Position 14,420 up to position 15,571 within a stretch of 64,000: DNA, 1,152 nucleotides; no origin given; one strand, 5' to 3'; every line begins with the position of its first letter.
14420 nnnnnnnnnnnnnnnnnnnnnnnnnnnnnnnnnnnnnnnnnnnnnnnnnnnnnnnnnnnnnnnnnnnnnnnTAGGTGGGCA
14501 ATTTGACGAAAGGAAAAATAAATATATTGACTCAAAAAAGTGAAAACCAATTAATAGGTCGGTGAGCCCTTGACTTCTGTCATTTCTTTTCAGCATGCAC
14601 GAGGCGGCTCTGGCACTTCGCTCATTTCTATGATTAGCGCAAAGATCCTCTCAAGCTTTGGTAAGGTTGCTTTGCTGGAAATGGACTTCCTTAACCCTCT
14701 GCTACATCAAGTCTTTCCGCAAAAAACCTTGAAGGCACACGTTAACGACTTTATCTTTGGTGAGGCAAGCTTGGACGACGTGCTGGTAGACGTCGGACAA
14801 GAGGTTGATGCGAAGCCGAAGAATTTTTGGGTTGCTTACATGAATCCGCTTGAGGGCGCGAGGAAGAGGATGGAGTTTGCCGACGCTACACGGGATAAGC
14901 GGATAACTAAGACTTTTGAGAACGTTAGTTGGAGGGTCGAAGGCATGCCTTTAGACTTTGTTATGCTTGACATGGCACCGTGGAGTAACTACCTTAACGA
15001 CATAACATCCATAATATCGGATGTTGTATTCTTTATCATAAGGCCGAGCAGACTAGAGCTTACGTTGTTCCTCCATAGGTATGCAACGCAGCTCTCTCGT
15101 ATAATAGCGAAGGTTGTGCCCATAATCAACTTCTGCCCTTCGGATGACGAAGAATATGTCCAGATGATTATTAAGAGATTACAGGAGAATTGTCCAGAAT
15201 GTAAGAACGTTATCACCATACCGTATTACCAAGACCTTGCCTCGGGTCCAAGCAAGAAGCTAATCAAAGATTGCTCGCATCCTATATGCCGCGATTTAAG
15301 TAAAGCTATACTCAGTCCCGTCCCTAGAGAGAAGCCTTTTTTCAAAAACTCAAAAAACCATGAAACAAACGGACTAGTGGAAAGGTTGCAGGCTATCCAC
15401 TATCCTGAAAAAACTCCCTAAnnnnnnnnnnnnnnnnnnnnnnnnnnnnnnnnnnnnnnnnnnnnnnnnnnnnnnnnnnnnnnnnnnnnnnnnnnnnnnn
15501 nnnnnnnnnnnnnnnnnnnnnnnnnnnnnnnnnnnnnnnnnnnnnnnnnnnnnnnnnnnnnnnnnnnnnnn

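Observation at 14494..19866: About 5.3-kb accessory block splitting the A-ATP synthase genes (atpF | insertion | atpE-A-B)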

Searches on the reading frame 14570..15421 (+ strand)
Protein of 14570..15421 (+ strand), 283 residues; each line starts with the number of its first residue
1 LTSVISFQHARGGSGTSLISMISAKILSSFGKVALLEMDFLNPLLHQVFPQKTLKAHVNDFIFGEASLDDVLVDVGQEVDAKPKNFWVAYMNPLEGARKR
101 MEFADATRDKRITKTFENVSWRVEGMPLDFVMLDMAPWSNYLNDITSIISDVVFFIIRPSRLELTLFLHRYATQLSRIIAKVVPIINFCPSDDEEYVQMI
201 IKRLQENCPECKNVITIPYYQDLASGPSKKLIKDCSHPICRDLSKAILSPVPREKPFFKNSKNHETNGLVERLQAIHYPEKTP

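Call 3: search_protein_families(library=pfam, proteins=[window:14570-15421:+], max_evalue=0.01)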
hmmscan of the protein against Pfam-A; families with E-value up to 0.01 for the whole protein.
window:14570-15421:+ (283 aa): 2 families
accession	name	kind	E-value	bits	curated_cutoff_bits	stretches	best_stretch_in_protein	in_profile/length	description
PF13614.12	AAA_31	-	0.00076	19.9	27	1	3-161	2-151/177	AAA domain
PF15783.10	FSIP2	-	0.0056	15.1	27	1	140-254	111-224/875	Fibrous sheath-interacting protein 2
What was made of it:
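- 14570..15421 (+): ParA/MinD-like protein with a degenerate Walker A (RGGSGTS), 283 aa. Weak AAA_31 hit (call 3).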

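Call 20: find_encoding_contigs(protein=window:14570-15421:+, flank=10000, max_places=6)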
Protein window:14570-15421:+ (283 aa): 1 contig read that carries it; 1 place shown.
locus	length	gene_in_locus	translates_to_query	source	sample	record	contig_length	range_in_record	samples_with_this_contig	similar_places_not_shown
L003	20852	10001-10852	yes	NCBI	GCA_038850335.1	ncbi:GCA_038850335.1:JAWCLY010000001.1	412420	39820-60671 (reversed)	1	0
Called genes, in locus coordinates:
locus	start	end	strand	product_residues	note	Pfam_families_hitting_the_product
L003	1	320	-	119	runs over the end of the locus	PF01037:AsnC_trans_reg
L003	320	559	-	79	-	PF01037:AsnC_trans_reg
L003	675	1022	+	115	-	-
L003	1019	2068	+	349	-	PF01992:vATP-synt_AC39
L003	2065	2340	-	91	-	PF00708:Acylphosphatase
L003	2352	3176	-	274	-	PF00795:CN_hydrolase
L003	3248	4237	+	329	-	PF00389:2-Hacid_dh, PF02826:2-Hacid_dh_C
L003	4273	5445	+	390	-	PF01266:DAO (weak), PF01494:FAD_binding_3 (weak), PF03486:HI0933_like (weak), PF04820:Trp_halogenase (faint), PF05834:Lycopene_cycl, PF07992:Pyr_redox_2 (faint), PF12831:FAD_oxidored, PF13450:NAD_binding_8 (weak), +1 more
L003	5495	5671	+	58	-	PF07754:Ribosomal_aS21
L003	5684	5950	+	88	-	PF00736:EF1_GNE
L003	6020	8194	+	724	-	PF02359:CDC48_N, PF02933:CDC48_2 (weak), PF13191:AAA_16 (weak), PF00004:AAA, PF05496:RuvB_N, PF17862:AAA_lid_3, PF00004:AAA, PF17862:AAA_lid_3, +25 more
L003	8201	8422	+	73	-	-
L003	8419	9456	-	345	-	PF00752:XPG_N, PF00867:XPG_I, PF01367:5_3_exonuc (weak)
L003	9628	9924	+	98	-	PF01990:ATP-synt_F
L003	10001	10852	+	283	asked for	-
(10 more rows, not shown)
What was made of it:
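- On Type II RelE/ParE toxin-antitoxin: The public record uses CTG 16232 (call 20).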

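Call 22: search_protein_families(library=ncbifam, proteins=[window:14570-15421:+], max_evalue=0.01)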
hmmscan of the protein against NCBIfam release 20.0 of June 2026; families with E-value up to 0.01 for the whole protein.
window:14570-15421:+ (283 aa): 0 families

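Call 23: search_protein_families(library=phrogs, proteins=[window:14570-15421:+], max_evalue=0.01)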
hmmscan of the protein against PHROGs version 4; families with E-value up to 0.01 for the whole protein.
window:14570-15421:+ (283 aa): 0 families

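Call 32: find_homologous_proteins(query=window:14570-15421:+, max_evalue=0.001)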
Query window:14570-15421:+ (283 aa): 4 proteins with E <= 0.001 among 600 candidates.
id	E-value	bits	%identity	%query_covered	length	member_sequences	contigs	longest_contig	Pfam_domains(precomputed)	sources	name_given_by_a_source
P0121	6.2e-174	595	100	93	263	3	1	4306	-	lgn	-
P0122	1.8e-121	423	66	100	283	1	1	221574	-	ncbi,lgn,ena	-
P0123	5.7e-109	382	73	81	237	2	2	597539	-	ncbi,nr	ncbi:MAG: hypothetical protein RMJ14_00475 [Nitrososphaerota archaeon]|nr:hypothetical protein [Aiga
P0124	2.0e-95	337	55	99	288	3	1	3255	-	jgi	-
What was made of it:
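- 14570..15421 (+): Only 4 close homologue clusters exist (call 32).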

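Call 33: find_encoding_contigs(protein=P0122, flank=10000, max_places=3)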
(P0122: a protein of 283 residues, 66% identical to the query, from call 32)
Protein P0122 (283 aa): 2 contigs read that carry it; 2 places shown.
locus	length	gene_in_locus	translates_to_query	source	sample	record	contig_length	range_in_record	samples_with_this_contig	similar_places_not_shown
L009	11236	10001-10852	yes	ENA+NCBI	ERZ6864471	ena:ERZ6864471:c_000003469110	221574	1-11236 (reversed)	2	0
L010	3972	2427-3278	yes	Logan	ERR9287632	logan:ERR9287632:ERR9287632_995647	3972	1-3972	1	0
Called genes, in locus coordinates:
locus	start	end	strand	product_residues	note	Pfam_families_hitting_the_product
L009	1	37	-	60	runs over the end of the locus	PF13686:DrsE_2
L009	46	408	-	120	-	PF01037:AsnC_trans_reg, PF10571:UPF0547 (weak)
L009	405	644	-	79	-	PF01037:AsnC_trans_reg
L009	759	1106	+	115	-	-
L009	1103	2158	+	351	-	PF01992:vATP-synt_AC39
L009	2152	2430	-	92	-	PF00708:Acylphosphatase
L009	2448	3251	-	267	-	PF00795:CN_hydrolase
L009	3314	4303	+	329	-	PF00389:2-Hacid_dh, PF02826:2-Hacid_dh_C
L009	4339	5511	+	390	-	PF00890:FAD_binding_2 (faint), PF01266:DAO (weak), PF01494:FAD_binding_3, PF03486:HI0933_like, PF05834:Lycopene_cycl (weak), PF07992:Pyr_redox_2 (faint), PF12831:FAD_oxidored, PF13450:NAD_binding_8 (weak), +1 more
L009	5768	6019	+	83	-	PF00736:EF1_GNE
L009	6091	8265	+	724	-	PF02359:CDC48_N, PF02933:CDC48_2, PF13191:AAA_16 (weak), PF00004:AAA, PF05496:RuvB_N, PF17862:AAA_lid_3, PF00004:AAA, PF17862:AAA_lid_3, +22 more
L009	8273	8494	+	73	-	-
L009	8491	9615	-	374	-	PF00752:XPG_N, PF00867:XPG_I, PF01367:5_3_exonuc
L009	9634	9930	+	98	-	PF01990:ATP-synt_F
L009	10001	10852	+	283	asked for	-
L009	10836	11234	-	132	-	?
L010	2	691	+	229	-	?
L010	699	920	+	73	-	-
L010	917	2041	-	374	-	PF00752:XPG_N, PF00867:XPG_I, PF01367:5_3_exonuc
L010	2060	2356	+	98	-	PF01990:ATP-synt_F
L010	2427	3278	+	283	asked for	-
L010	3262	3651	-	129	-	-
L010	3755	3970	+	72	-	?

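Call 34: find_encoding_contigs(protein=P0123, flank=10000, max_places=3)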
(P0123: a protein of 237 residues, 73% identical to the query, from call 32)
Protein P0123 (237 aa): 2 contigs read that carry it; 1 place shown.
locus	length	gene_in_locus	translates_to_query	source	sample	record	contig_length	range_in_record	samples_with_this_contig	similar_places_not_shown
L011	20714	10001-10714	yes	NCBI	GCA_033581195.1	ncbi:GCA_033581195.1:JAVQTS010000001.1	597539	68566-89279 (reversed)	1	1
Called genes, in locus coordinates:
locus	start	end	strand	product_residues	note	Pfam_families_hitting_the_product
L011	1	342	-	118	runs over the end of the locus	PF01037:AsnC_trans_reg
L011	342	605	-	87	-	PF01037:AsnC_trans_reg, PF03927:NapD (faint)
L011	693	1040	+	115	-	-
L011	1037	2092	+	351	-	PF01992:vATP-synt_AC39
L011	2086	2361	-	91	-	PF00708:Acylphosphatase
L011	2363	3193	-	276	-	PF00795:CN_hydrolase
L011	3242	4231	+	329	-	PF00389:2-Hacid_dh, PF02826:2-Hacid_dh_C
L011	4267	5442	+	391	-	PF01266:DAO (weak), PF01494:FAD_binding_3 (weak), PF03486:HI0933_like, PF05834:Lycopene_cycl, PF07992:Pyr_redox_2 (faint), PF12831:FAD_oxidored, PF13450:NAD_binding_8 (weak), PF13738:Pyr_redox_3 (faint)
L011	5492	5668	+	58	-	PF07754:Ribosomal_aS21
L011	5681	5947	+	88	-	PF00736:EF1_GNE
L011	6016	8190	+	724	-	PF02359:CDC48_N, PF02933:CDC48_2, PF13191:AAA_16 (weak), PF00004:AAA, PF05496:RuvB_N, PF17862:AAA_lid_3, PF00004:AAA, PF17862:AAA_lid_3, +23 more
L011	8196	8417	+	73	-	-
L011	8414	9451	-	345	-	PF00752:XPG_N, PF00867:XPG_I, PF01367:5_3_exonuc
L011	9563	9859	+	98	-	PF01990:ATP-synt_F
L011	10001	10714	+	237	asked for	-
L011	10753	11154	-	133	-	-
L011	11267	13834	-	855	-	-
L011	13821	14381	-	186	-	PF09721:Exosortase_EpsH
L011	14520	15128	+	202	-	PF01991:vATP-synt_E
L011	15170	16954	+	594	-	PF02874:ATP-synt_ab_N, PF16886:ATP-synt_ab_Xtn, PF00006:ATP-synt_ab, PF22919:ATP-synt_VA_C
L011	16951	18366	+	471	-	PF02874:ATP-synt_ab_N, PF00006:ATP-synt_ab, PF22919:ATP-synt_VA_C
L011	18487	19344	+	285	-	PF07155:ECF-ribofla_trS (weak)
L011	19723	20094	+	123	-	-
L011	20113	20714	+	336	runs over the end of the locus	PF02826:2-Hacid_dh_C, PF03446:NAD_binding_2, PF03807:F420_oxidored, PF14833:NAD_binding_11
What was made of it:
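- L011: atpF, ParA-like, p133, GT2, archaeosortase, atpE (call 34).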

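Call 51: search_protein_families(library=pfam, proteins=[L010:3755-3970:+], max_evalue=0.01)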
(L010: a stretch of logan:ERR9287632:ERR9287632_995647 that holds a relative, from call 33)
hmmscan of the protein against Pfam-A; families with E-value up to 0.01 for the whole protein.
L010:3755-3970:+ (72 aa): 0 families

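Call 56: search_solved_structures(query=A3, max_evalue=1)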
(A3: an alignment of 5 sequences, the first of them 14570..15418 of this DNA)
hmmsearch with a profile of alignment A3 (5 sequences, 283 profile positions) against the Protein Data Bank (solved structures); distinct sequences matched with E-value up to 1: 4.
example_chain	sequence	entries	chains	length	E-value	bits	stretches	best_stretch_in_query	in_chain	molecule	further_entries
3vx3_A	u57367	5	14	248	3.5e-06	29.7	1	124-233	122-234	ATPase involved in chromosome partitioning, ParA/MinD family, Mrp homolog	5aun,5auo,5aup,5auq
3k9g_A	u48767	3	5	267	0.017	17.6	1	3-48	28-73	PF-32 protein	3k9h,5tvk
8k9d_A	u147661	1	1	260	0.8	12.1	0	200-278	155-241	Caprin-2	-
8k9c_A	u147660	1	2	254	0.99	11.8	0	204-278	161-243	Caprin-2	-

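Call 66: predict_structure(alignment_id=A3)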
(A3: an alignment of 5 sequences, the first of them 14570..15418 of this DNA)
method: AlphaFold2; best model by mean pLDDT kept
length: 283 residues; sequences in the alignment: 5
mean_pLDDT: 38.1   pTM: 0.36
mean pLDDT of the five models: 38.1, 37.0, 35.5, 34.9, 34.8
residues with pLDDT >= 90: 0; 70-90: 13; 50-70: 60; < 50: 210
segments of 3 or more residues with pLDDT < 50: 1-156, 174-181, 225-234, 248-283
pLDDT, mean of each block of 10 residues (from residue 1): 22 25 26 25 30 32 27 23 26 31 34 26 26 26 26 47 58 48 58 70 74 66 48 53 51 33 29 27 33
secondary structure, 60 per line:
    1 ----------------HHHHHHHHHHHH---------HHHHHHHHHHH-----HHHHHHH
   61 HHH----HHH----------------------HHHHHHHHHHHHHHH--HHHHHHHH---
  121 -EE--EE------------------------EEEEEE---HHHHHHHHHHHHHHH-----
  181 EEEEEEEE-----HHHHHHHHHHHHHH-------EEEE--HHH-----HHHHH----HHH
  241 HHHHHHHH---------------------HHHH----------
elements in order: H17-28 H38-48 H54-63 H93-107 H110-117 E152-157 H161-175 E181-188 H194-207 E215-218 H229-233 H238-248 H270-273
